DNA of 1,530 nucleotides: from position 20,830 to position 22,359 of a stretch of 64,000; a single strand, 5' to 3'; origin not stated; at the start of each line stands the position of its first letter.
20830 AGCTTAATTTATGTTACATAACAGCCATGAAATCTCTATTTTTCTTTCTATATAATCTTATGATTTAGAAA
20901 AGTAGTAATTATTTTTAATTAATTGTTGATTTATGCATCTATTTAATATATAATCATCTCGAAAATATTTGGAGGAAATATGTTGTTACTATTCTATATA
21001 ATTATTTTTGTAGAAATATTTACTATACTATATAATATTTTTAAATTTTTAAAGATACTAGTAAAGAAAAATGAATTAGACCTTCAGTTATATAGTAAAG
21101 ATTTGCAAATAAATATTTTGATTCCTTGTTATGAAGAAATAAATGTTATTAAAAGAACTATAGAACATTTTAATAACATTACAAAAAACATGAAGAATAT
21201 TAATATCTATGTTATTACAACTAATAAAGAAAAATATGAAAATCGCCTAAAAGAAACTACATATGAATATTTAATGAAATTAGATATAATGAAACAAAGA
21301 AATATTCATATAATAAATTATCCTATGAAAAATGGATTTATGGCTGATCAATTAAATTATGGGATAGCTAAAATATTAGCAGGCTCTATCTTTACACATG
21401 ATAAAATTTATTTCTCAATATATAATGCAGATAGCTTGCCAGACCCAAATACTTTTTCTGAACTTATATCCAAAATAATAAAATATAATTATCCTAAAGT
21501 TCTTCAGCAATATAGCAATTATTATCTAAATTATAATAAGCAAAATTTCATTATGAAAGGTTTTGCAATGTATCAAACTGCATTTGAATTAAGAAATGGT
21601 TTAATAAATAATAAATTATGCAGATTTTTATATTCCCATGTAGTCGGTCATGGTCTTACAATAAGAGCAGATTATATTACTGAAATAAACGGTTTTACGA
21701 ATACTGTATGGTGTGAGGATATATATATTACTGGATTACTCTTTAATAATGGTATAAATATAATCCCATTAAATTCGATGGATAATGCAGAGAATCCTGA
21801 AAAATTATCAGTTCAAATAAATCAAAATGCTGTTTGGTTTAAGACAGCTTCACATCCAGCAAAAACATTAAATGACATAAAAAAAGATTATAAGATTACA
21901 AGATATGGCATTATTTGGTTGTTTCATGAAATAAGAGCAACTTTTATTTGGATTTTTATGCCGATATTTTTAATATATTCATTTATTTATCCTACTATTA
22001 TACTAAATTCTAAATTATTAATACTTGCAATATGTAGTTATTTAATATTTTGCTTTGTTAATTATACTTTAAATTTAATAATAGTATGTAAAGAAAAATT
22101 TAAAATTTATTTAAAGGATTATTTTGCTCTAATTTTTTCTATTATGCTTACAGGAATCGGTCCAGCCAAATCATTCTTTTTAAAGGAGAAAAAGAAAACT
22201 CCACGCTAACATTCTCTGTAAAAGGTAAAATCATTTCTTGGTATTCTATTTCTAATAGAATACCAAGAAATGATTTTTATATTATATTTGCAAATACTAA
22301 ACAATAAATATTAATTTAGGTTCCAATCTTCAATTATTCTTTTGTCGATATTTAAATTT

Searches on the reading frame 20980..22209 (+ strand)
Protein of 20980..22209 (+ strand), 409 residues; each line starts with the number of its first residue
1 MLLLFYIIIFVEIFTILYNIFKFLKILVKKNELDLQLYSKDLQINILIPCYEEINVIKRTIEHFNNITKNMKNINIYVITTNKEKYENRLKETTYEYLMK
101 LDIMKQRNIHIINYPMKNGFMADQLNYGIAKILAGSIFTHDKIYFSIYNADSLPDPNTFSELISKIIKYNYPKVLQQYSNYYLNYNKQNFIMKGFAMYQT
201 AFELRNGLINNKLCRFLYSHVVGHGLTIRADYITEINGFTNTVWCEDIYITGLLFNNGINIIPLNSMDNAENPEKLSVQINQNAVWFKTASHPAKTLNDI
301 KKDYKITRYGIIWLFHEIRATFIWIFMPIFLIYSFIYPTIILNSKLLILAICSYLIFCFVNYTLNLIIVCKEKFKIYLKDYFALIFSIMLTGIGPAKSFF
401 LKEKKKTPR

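Call 3: search_protein_families(library=pfam, proteins=[window:20980-22209:+], max_evalue=0.01)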
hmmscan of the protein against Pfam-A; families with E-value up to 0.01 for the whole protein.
window:20980-22209:+ (409 aa): 3 families
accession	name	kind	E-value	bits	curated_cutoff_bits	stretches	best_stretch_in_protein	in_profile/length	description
PF00535.33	Glycos_transf_2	-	0.00022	21.6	23.3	1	46-188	2-125/168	Glycosyl transferase family 2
PF13632.12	Glyco_trans_2_3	-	0.0015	18.8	27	1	220-360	71-188/198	Glycosyl transferase family group 2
PF13641.12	Glyco_tranf_2_3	-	0.0062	17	27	1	44-166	3-111/230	Glycosyltransferase like family 2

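Call 4: search_protein_families(library=ncbifam, proteins=[window:20980-22209:+], max_evalue=0.01)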
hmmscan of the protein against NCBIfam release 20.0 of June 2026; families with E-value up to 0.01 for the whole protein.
window:20980-22209:+ (409 aa): 1 family
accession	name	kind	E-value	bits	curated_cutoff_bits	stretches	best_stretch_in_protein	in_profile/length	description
NF002048.0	PRK00876.1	subfamily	4.3e-05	22.5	313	1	37-129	109-196/330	NAD(+) synthase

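Call 27: search_solved_structures(query=window:20980-22209:+, max_evalue=1, show_alignments=2)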
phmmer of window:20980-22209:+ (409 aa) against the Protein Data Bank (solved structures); distinct sequences matched with E-value up to 1: 1.
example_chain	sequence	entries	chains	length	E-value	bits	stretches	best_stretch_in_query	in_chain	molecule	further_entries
6jcs_A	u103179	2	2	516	0.64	12.4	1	135-223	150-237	Capsid protein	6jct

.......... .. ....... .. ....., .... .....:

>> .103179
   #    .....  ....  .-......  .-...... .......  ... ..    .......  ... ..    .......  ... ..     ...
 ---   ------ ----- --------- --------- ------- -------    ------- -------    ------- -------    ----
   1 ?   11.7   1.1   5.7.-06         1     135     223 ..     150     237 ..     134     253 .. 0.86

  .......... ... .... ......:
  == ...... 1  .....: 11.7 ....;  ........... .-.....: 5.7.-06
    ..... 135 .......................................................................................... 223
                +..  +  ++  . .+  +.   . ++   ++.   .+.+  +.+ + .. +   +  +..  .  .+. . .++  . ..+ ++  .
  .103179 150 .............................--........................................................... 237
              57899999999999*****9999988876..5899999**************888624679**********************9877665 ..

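Call 30: find_homologous_proteins(query=window:20980-22209:+, max_evalue=0.001)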
Query window:20980-22209:+ (409 aa): 138 proteins with E <= 0.001 among 3376 candidates; the best 120 are listed.
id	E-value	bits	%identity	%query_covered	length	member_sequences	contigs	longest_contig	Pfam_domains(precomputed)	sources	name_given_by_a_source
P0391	7.5e-267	903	100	100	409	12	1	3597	-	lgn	-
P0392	1.9e-228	776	85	100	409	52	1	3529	-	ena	-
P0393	1.3e-187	642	72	100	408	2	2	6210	-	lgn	-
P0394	7.6e-168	577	67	100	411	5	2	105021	-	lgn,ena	-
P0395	5.6e-167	574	63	100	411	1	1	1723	-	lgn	-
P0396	1.4e-162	560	64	100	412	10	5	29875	-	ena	-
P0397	8.5e-160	550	62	100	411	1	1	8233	-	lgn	-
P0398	2.5e-157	542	60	100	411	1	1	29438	-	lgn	-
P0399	1.0e-156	540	62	100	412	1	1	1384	-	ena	-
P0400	8.5e-156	537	60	100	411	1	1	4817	-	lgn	-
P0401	1.1e-154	534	60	100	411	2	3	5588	-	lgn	-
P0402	1.2e-154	533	60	100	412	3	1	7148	-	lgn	-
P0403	2.3e-154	533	61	100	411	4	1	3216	-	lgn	-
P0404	1.2e-153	530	58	100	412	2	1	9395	-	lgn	-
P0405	1.5e-153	530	60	100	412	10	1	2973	-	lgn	-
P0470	4.6e-72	262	34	99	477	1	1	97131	PF13641.13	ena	-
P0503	1.2e-61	227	37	90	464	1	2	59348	PF13632.13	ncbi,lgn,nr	ncbi:MAG: glycosyltransferase family 2 protein [Clostridia bacterium]|nr:glycosyltransferase family 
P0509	1.1e-59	221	32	99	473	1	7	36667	-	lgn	-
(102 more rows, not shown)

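Call 41: predict_structure(alignment_id=A2)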
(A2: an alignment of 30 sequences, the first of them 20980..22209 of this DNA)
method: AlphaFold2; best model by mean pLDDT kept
length: 409 residues; sequences in the alignment: 30
mean_pLDDT: 92.2   pTM: 0.90
mean pLDDT of the five models: 92.2, 91.8, 90.9, 90.6, 89.9
residues with pLDDT >= 90: 345; 70-90: 48; 50-70: 14; < 50: 2
segments of 3 or more residues with pLDDT < 50: none
pLDDT, mean of each block of 10 residues (from residue 1): 95 95 87 55 95 93 95 96 88 95 95 93 95 89 95 95 93 96 94 96 94 89 92 94 88 95 94 92 91 94 95 95 92 95 97 97 95 94 96 93 71
secondary structure, 60 per line:
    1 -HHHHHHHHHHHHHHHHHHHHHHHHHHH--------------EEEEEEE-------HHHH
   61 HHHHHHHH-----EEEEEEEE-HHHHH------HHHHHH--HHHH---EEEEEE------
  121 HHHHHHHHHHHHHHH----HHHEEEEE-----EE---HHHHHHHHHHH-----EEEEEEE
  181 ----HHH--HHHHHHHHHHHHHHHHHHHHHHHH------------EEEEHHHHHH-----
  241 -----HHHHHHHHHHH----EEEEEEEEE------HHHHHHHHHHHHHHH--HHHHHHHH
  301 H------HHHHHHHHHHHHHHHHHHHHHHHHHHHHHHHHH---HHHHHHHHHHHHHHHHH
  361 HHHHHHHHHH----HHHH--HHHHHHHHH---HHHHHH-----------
elements in order: H2-28 E43-49 H57-68 E74-81 H83-87 H94-99 H102-105 E109-114 H121-135 E143-147 H158-168 E174-180 H190-213 E226-229 H230-235 H246-256 E261-269 H276-290 H293-301 H308-340 H344-370 H375-378 H381-389 H393-398

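Call 45: fold_search(model_id=the predicted structure, library=pdb)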
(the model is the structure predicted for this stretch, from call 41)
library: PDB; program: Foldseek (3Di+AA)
matches with E <= 10: 1181; with E <= 0.001: 105
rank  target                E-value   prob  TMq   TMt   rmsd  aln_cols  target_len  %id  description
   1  5ej1_A                1.5e-10  1.00  0.60  0.36  10.2       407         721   15  Pre-translocation state of bacterial cellulose synthase (released 2016-03-30)
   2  4p00_A                2.1e-10  1.00  0.61  0.37   6.8       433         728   13  Bacterial Cellulose Synthase in complex with cyclic-di-GMP and UDP (released 2014-04-09)
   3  9b8v_E                2.5e-10  1.00  0.62  0.34   6.6       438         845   14  AlphaFold2 informed cryo-EM model of the E. coli cellulose synthase BcsAG3B6 complex (released 2025-02-19)
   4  9fmz_A                3.4e-10  1.00  0.54  0.30   7.1       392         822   15  Cryo-EM structure of the c-di-GMP-bound synthase:pEtN transferase complex (BcsA-Bct-G3) from the E. coli cellulose sec (released 2024-10-16)
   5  9fmv_A                7.1e-10  1.00  0.50  0.28   7.8       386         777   14  Cryo-EM structure of the c-di-GMP-free synthase:pEtN transferase complex (BcsA-Bct-G3) from the E. coli cellulose secr (released 2024-10-16)
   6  9yq2_A                8.3e-10  1.00  0.67  0.57   5.9       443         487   12  Chlorella virus hyaluronan synthase bound to DDM (released 2025-12-10)
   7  9fnn_A                9.2e-10  1.00  0.55  0.31   6.9       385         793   15  Cryo-EM structure of the c-di-GMP-saturated 'crown'less Bcs macrocomplex for cellulose secretion in E. coli (released 2024-10-16)
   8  8snc_A                1.2e-09  1.00  0.65  0.55   6.7       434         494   12  Chlorella virus Hyaluronan Synthase bound to GlcA extended GlcNAc primer (released 2024-05-01)
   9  9yq4_A                1.5e-09  1.00  0.65  0.55   6.9       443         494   12  Chlorella virus hyaluronan synthase bound to a proofreading UDP-GlcA (released 2025-12-10)
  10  8smn_A                1.5e-09  1.00  0.57  0.47   9.2       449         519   12  Xenopus laevis hyaluronan synthase 1, nascent HA polymer bound state (released 2024-05-01)
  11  9fp0_A                1.5e-09  1.00  0.49  0.28  12.9       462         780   12  Cryo-EM structure of the 'crown'less Bcs macrocomplex for E. coli cellulose secretion in non-saturating c-di-GMP (loca (released 2024-10-16)
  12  8sne_A                1.6e-09  1.00  0.64  0.55   6.3       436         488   12  Chlorella virus Hyaluronan Synthase bound to GlcA extended GlcNAc primer and UDP (released 2024-05-01)
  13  7sp9_A                2.2e-09  1.00  0.66  0.55   6.0       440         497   12  Chlorella virus Hyaluronan Synthase in the GlcNAc-primed channel-closed state (released 2022-04-06)
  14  8smm_A                2.5e-09  1.00  0.60  0.50   8.7       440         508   14  Xenopus laevis hyaluronan synthase 1 (released 2024-05-01)
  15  7sp8_A                2.6e-09  1.00  0.62  0.52   6.9       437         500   12  Chlorella virus Hyaluronan Synthase bound to UDP-GlcNAc (released 2022-04-06)
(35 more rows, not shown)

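Call 46: search_protein_families(library=padloc, proteins=[window:20980-22209:+], max_evalue=0.01)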
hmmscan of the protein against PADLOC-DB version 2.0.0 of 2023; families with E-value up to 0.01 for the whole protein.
window:20980-22209:+ (409 aa): 0 families

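Call 48: find_encoding_contigs(protein=P0470, flank=6000, max_places=2)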
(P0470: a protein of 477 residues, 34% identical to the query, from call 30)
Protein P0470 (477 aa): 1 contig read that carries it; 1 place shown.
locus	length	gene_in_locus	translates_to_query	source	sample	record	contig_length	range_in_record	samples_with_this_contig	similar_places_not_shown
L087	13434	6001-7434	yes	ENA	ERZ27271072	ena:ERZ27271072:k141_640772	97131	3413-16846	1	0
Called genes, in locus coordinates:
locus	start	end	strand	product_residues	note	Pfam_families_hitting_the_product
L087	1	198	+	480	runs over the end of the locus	PF19484:DUF6020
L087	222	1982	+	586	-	PF09586:YfhO (faint), PF10131:PTPS_related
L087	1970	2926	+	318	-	PF00535:Glycos_transf_2, PF10111:Glyco_tranf_2_2, PF13641:Glyco_tranf_2_3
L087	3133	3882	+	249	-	PF00005:ABC_tran, PF13304:AAA_21 (faint)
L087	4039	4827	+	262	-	PF01061:ABC2_membrane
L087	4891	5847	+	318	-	PF13793:Pribosyltran_N, PF00156:Pribosyltran, PF14572:Pribosyl_synth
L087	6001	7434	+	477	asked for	PF13641:Glyco_tranf_2_3 (faint)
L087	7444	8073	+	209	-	PF01712:dNK (faint), PF13238:AAA_18 (weak), PF13521:AAA_28 (weak), PF02223:Thymidylate_kin (weak)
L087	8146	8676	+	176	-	PF00300:His_Phos_1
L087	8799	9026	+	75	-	-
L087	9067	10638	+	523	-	PF00239:Resolvase, PF07508:Recombinase, PF13408:Zn_ribbon_recom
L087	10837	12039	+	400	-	PF01637:ATPase_2 (weak), PF13173:AAA_14, PF13635:DUF4143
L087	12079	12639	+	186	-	PF00578:AhpC-TSA, PF08534:Redoxin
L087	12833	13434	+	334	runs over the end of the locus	PF01073:3Beta_HSD, PF01370:Epimerase, PF04321:RmlD_sub_bind, PF07993:NAD_binding_4 (faint), PF13460:NAD_binding_10 (weak), PF16363:GDP_Man_Dehyd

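Call 49: find_encoding_contigs(protein=P0503, flank=6000, max_places=2)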
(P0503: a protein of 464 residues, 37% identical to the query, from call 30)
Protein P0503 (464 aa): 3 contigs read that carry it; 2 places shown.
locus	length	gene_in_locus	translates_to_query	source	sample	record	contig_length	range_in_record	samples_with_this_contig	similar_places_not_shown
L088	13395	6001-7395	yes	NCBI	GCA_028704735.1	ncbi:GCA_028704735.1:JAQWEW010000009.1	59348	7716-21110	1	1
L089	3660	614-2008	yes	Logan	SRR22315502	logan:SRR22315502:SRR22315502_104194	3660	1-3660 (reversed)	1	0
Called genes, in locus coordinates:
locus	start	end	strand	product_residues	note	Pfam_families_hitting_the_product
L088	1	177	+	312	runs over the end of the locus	PF02086:MethyltransfD12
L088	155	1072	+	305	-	PF04556:DpnII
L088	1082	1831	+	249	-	PF01555:N6_N4_Mtase, PF08241:Methyltransf_11 (faint), PF01555:N6_N4_Mtase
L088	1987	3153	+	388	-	PF03235:GmrSD_N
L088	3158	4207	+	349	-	PF02463:SMC_N (weak), PF11398:DUF2813 (faint), PF13175:AAA_15, PF13476:AAA_23 (weak), PF13304:AAA_21, PF12476:DUF3696 (faint), PF13175:AAA_15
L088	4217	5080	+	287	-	PF05973:Gp49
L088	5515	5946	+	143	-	PF05014:Nuc_deoxyrib_tr, PF15891:Nuc_deoxyri_tr2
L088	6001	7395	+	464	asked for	PF13632:Glyco_trans_2_3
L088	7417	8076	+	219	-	PF01712:dNK, PF07931:CPT (weak), PF13238:AAA_18, PF13521:AAA_28, PF02223:Thymidylate_kin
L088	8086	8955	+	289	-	PF02811:PHP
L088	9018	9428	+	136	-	-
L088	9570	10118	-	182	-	-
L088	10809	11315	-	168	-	PF00383:dCMP_cyt_deam_1, PF14437:MafB19-deam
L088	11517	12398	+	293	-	PF00348:polyprenyl_synt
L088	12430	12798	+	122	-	PF11518:DUF3221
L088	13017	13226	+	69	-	-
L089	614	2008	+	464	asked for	PF13632:Glyco_trans_2_3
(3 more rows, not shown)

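Call 50: find_encoding_contigs(protein=P0509, flank=6000, max_places=2)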
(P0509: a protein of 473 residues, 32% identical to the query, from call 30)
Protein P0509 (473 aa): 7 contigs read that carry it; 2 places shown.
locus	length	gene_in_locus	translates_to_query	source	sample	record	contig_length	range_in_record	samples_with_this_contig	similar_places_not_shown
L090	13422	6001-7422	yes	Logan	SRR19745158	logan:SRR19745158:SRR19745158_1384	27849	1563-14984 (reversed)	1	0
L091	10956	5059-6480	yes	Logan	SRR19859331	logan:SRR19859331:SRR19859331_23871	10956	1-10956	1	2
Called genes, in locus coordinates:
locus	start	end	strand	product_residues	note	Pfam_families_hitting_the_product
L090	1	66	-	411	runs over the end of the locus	PF00155:Aminotran_1_2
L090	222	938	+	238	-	-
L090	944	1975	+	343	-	-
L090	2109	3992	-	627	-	PF08279:HTH_11 (faint), PF08280:HTH_Mga (faint), PF05043:Mga, PF00874:PRD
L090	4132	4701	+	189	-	-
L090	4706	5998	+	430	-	PF00535:Glycos_transf_2, PF10111:Glyco_tranf_2_2, PF13641:Glyco_tranf_2_3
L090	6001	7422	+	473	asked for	-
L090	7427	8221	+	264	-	PF04794:YdjC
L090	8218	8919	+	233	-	PF00702:Hydrolase, PF13419:HAD_2, PF13242:Hydrolase_like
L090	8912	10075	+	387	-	PF03825:Nuc_H_symport, PF07690:MFS_1, PF12832:MFS_1_like, PF07690:MFS_1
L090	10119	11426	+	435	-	PF13847:Methyltransf_31 (faint), PF17125:Methyltr_RsmF_N, PF01189:Methyltr_RsmB-F, PF01728:FtsJ (faint), PF17126:RsmF_methylt_CI, PF13636:Methyltranf_PUA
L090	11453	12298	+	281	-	PF00702:Hydrolase (faint), PF08282:Hydrolase_3, PF05116:S6PP (weak)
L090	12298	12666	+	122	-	-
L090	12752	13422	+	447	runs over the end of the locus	PF03023:MurJ (weak), PF01554:MatE, PF01943:Polysacc_synt (weak), PF01554:MatE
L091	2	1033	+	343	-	?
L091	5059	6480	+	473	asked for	-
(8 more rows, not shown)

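Call 52: find_related_loci(query=A2, collection=metagenome_contigs, flank=7000)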
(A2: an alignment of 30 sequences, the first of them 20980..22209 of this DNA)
Query A2 (409 aa) in metagenome_contigs; peptide patterns used: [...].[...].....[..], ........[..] (x = any residue, [..] = any of these).
151 stretches matched a pattern; 93 encode a relative of the query (tblastn E <= 1e-3); the best 80 are kept; 80 distinct loci.
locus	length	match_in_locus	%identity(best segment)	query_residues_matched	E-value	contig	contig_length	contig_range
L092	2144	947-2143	100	1-399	0e+0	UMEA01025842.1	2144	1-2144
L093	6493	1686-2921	60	1-409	3e-162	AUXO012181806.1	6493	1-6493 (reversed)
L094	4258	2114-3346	59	2-409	5e-163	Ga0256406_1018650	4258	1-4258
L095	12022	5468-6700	59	1-409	7e-157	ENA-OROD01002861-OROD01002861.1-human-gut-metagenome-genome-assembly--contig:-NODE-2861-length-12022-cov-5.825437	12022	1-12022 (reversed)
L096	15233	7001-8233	59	1-409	2e-156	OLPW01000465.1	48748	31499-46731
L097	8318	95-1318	59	4-409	1e-156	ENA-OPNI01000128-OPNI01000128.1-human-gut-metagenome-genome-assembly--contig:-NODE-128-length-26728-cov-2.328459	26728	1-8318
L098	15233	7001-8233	59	1-409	1e-156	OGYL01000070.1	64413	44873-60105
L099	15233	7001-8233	59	1-409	1e-155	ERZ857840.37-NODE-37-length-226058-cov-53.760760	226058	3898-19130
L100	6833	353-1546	60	14-409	1e-154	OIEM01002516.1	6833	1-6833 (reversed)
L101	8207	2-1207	59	10-409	5e-153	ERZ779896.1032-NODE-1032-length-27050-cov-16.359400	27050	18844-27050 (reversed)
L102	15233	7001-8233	58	1-409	1e-154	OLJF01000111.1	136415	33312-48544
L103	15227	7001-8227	57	3-409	6e-149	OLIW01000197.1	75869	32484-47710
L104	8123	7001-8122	60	1-372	3e-142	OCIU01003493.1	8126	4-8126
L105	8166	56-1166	61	41-409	7e-124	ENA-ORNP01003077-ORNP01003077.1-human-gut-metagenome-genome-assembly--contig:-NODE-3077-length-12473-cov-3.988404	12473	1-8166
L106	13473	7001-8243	60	1-409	3e-132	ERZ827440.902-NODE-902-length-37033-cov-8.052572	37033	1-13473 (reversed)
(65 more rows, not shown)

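Call 60: search_solved_structures(query=A2, max_evalue=10, show_alignments=3)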
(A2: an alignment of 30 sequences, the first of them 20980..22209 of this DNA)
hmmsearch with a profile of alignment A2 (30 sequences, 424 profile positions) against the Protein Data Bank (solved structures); distinct sequences matched with E-value up to 10: 6.
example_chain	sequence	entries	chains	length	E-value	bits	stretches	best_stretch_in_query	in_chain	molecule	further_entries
9ubw_M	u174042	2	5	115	0.19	13.8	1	355-414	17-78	Cation channel sperm-associated auxiliary subunit TMEM262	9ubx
7eeb_M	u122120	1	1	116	0.19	13.7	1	355-414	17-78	Transmembrane protein 262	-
3m18_A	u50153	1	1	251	1.1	11.3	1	231-281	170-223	Variable lymphocyte receptor A diversity region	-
9go3_A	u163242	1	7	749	1.9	10.5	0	323-362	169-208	Mechanosensitive channel protein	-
7a46_A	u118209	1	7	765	2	10.4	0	323-362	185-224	Putative transport protein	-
6zep_A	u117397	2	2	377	2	10.4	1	147-194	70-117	Leucine aminopeptidase A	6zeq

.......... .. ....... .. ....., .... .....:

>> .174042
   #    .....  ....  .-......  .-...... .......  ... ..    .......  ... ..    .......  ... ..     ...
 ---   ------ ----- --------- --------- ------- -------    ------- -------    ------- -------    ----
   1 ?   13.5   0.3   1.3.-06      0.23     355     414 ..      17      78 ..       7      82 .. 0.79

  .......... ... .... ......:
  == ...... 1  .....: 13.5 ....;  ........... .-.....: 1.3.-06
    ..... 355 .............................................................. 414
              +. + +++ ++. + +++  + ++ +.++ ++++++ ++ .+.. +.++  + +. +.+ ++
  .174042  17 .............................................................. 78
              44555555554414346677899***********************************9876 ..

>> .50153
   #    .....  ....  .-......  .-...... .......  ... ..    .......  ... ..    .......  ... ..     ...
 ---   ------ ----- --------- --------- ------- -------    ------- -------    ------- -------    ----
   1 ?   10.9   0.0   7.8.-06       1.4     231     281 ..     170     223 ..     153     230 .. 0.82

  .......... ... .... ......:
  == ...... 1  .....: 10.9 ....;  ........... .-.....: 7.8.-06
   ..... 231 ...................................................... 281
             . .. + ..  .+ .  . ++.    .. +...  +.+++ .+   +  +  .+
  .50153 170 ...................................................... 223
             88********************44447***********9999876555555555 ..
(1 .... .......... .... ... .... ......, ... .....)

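Call 64: search_protein_families(library=pfam, proteins=[L090:4132-4701:+, L090:4706-5998:+], max_evalue=0.01)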
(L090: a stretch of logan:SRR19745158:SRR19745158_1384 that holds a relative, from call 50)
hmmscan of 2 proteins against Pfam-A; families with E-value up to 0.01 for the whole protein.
L090:4132-4701:+ (189 aa): 8 families
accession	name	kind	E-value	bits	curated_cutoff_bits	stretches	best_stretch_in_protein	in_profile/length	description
PF02224.24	Cytidylate_kin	-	3e-05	24.3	26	1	6-32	1-27/211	Cytidylate kinase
PF02223.23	Thymidylate_kin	-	0.00014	22.1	27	1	8-97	1-99/185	Thymidylate kinase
PF13238.12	AAA_18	-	0.00052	20.9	29.4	1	6-138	1-107/128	AAA domain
PF13521.12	AAA_28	-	0.0015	19.2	27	1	6-103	2-99/164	AAA domain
PF00005.33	ABC_tran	-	0.0036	18.4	25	1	2-71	10-75/137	ABC transporter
PF01712.25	dNK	-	0.0038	17.5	27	1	6-39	1-34/203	Deoxynucleoside kinase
PF13207.12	AAA_17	-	0.0071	17.1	27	0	10-32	2-24/136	AAA domain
PF13173.12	AAA_14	-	0.009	16.5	27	0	3-54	2-56/129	AAA domain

L090:4706-5998:+ (430 aa): 3 families
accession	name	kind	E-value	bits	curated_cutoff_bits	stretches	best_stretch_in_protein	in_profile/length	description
PF00535.33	Glycos_transf_2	-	3.2e-22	79.7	23.3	1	185-343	1-163/168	Glycosyl transferase family 2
PF10111.15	Glyco_tranf_2_2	-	1.3e-11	45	27.3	1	185-284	3-104/276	Glycosyltransferase like family 2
PF13641.12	Glyco_tranf_2_3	-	4.1e-10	40.5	27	1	184-292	3-117/230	Glycosyltransferase like family 2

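Call 74: search_dna_similar(query=window:20980-22209:+, collection=phages, mode=protein, max_evalue=0.001, max_rows=10)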
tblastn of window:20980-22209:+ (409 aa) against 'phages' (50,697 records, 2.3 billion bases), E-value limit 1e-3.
No match.

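Call 78: search_dna_similar(query=window:20980-22209:+, collection=plasmids, mode=protein, max_evalue=0.001, max_rows=10)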
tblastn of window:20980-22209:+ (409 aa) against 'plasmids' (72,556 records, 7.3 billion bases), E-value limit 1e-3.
Records with a match: 1; places in all: 1; records where one place covers at least 80% of the query: 0.
Best place of each record, by identity: <60% 1.
By first word of the organism name: Gloeothece 1.
By predicted mobility (MOB-suite, as given by PLSDB): conjugative 1.
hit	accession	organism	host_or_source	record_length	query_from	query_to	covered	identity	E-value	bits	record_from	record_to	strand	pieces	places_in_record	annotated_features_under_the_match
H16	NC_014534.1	Gloeothece verrucosa PCC 7822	fresh water in rice field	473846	112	293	44%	30.2%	2e-5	54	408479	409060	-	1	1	hypothetical protein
